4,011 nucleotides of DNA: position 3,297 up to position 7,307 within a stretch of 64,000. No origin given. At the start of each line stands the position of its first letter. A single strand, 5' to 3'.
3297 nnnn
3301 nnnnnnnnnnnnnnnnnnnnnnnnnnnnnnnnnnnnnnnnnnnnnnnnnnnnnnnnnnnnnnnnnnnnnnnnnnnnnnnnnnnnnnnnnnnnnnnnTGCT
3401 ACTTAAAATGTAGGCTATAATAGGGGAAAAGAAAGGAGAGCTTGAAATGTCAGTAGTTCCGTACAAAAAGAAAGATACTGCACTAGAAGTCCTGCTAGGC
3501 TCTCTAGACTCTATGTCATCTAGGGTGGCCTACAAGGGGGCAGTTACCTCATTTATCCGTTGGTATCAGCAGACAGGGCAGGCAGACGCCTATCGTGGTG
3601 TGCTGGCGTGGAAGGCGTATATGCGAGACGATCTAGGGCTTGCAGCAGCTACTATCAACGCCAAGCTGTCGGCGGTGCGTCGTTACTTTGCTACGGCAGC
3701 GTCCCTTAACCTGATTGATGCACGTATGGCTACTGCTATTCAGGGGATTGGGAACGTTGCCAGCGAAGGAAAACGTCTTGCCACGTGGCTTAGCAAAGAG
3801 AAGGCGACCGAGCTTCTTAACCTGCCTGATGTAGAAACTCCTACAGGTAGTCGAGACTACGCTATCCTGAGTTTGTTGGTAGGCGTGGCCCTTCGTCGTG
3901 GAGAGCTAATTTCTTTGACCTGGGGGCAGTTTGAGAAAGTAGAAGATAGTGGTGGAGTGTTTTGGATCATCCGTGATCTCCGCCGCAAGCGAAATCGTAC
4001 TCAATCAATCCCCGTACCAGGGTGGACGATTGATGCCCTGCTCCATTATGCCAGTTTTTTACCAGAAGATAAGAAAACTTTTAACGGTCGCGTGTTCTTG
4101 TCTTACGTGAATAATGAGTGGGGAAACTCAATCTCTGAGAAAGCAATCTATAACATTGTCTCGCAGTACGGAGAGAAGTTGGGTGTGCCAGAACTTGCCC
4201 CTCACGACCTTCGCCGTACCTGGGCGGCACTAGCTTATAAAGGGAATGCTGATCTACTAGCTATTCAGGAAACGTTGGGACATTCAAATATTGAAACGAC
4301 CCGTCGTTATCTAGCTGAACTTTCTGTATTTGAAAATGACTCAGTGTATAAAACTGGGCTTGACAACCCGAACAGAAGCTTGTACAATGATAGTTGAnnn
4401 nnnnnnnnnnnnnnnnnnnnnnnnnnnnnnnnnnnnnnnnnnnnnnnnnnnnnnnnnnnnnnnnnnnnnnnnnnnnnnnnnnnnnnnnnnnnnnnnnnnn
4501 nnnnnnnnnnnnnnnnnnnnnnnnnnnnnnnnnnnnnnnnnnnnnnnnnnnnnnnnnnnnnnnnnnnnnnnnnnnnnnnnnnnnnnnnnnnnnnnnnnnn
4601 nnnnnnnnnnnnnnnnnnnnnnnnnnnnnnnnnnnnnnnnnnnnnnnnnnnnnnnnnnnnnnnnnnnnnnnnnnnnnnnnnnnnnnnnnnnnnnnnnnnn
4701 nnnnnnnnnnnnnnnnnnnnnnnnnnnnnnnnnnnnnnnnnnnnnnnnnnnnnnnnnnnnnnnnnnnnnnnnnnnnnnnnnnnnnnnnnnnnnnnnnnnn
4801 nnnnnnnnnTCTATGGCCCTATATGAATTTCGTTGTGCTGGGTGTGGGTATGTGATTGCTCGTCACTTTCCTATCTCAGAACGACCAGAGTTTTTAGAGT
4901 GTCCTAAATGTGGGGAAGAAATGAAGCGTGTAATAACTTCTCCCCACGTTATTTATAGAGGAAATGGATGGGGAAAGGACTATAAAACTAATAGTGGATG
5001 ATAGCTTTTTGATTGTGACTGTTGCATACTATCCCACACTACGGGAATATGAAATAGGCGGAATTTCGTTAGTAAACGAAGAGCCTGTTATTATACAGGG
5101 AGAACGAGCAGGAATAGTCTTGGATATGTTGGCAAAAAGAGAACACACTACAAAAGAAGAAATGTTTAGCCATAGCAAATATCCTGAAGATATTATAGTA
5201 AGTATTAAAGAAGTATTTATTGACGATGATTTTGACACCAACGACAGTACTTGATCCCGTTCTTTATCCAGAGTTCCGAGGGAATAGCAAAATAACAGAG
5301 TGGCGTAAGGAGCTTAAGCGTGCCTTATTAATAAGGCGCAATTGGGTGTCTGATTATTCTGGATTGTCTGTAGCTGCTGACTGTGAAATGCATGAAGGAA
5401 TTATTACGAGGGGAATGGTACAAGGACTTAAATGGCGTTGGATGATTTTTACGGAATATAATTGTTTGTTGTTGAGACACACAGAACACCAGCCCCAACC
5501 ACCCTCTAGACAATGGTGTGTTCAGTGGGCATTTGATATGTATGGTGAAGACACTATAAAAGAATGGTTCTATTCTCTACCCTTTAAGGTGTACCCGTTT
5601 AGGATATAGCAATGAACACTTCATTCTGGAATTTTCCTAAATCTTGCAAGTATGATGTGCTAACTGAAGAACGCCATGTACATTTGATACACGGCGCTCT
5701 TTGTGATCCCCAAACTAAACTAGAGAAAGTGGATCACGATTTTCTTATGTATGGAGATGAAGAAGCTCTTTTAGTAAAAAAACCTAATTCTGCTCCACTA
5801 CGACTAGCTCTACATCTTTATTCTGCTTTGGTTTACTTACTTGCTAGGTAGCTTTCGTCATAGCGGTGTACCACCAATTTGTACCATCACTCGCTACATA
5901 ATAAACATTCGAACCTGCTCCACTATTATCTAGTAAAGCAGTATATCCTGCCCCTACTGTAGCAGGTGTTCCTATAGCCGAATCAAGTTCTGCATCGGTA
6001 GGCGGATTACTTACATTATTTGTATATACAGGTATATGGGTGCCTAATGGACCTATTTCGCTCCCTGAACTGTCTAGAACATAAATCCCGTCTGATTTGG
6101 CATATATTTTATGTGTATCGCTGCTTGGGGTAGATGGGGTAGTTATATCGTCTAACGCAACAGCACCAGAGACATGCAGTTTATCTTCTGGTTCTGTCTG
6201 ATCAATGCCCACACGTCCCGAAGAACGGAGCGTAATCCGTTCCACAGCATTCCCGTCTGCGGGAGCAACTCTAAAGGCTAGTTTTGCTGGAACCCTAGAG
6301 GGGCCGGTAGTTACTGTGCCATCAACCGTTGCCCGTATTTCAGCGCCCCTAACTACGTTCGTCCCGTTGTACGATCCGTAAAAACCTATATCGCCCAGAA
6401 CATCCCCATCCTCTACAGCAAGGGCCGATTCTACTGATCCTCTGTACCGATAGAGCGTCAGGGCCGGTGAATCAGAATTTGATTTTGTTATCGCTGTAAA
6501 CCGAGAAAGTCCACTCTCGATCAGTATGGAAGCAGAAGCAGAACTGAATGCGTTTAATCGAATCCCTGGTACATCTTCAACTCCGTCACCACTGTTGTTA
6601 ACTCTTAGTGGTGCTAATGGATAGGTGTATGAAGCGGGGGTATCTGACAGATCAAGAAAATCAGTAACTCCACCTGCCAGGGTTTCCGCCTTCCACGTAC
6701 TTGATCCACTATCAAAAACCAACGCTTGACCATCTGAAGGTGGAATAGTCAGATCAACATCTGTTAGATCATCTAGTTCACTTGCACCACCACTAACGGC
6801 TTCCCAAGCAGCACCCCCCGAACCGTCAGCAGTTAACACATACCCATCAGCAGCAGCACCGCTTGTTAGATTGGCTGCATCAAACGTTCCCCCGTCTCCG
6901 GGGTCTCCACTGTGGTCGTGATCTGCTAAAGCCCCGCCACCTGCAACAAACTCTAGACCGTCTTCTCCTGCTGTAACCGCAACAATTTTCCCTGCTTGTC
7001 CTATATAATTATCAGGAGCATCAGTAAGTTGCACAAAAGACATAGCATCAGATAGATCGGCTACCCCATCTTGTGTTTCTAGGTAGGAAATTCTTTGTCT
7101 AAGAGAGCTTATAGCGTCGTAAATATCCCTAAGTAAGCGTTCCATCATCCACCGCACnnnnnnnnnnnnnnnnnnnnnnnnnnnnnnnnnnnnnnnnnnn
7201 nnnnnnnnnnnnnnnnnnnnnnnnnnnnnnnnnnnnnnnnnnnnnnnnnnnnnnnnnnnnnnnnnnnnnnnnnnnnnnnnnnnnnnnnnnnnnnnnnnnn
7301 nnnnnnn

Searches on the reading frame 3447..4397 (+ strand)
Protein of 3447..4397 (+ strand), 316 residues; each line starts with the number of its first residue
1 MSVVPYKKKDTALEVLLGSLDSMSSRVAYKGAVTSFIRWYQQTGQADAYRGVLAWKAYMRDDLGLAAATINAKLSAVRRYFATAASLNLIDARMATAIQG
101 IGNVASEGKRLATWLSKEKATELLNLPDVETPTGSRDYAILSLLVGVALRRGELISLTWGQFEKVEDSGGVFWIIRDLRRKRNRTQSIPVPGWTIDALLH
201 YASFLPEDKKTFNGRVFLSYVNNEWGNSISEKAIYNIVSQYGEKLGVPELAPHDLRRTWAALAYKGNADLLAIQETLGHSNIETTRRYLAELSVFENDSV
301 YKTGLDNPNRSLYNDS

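Call 52: search_protein_families(library=pfam, proteins=[window:3447-4397:+], max_evalue=0.01)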
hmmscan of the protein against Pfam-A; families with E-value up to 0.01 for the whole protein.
window:3447-4397:+ (316 aa): 2 families
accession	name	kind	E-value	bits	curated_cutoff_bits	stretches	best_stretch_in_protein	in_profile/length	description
PF00589.27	Phage_integrase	-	3.4e-22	79.5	27.1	1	114-290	2-167/172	Phage integrase family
PF02899.23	Phage_int_SAM_1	-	0.00034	21.3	22.3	1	22-84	15-79/83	Phage integrase, N-terminal SAM-like domain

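Call 70: search_protein_families(library=ncbifam, proteins=[window:3447-4397:+], max_evalue=0.1)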
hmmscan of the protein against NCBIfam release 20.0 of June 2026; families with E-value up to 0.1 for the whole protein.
window:3447-4397:+ (316 aa): 10 families
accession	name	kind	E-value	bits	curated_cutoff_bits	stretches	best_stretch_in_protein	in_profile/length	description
TIGR02224.1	recomb_XerC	equivalog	6.2e-30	104.6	335.15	1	27-302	19-287/295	tyrosine recombinase XerC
TIGR02225.1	recomb_XerD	equivalog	1.8e-28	99.7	329.6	1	24-288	16-271/290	site-specific tyrosine recombinase XerD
NF001399.0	PRK00283.1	subfamily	1.8e-25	89.8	279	1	26-288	27-280/300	tyrosine recombinase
NF040815.2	recomb_XerA_Arch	equivalog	9.9e-25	87.6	220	1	27-289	18-252/263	site-specific tyrosine recombinase/integron integrase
NF003462.0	PRK05084.1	equivalog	3.4e-19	68.8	267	1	135-289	195-342/360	tyrosine recombinase XerS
NF002331.0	PRK01287.1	subfamily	6.5e-16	58.3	371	1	26-288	47-309/365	site-specific tyrosine recombinase XerC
NF007371.0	PRK09871.1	subfamily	1.4e-06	28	222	1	131-291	22-174/198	tyrosine-type DNA invertase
NF007370.0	PRK09870.1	subfamily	2.7e-06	27.2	221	1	186-290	77-178/200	tyrosine-type DNA invertase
TIGR02249.1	integrase_gron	subfamily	7.7e-05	22.2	265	1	239-288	247-297/315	integron integrase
NF011946.0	PRK15417.1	equivalog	0.0041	16.3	435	1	250-294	274-318/337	integron integrase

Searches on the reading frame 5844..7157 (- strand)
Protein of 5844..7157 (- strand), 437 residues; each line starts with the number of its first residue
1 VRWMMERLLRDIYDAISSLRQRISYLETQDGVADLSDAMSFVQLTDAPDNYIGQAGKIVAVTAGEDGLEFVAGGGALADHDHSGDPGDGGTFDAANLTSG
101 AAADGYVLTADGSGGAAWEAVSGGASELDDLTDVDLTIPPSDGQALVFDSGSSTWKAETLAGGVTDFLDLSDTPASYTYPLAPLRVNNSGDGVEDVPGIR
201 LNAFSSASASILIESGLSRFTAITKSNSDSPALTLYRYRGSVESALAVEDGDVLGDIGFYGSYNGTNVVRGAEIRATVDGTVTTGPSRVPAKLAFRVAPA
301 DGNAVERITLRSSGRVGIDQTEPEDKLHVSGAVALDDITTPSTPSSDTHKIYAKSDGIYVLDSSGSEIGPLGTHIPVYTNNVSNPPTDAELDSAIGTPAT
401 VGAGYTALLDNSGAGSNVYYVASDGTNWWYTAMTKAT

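Call 12: search_protein_families(library=pfam, proteins=[window:5844-7157:-], max_evalue=0.01)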
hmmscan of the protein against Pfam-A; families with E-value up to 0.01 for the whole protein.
window:5844-7157:- (437 aa): 0 families

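Call 89: search_protein_families(library=phrogs, proteins=[window:5844-7157:-], max_evalue=0.001)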
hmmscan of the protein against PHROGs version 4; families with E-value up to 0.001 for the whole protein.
window:5844-7157:- (437 aa): 5 families
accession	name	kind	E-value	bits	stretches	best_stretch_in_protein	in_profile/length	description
phrog_11660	-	tail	3.9e-15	55.6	2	36-79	164-207/1412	tail protein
phrog_11585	-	unknown function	4.6e-07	30.1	1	113-168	114-168/280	-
phrog_18345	-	tail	1.6e-06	27.7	0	287-332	415-460/956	tail fiber protein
phrog_18179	-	head and packaging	0.00011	22.6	1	33-72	201-240/482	virion structural protein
phrog_17462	-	unknown function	0.00057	19.6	0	39-72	301-334/542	-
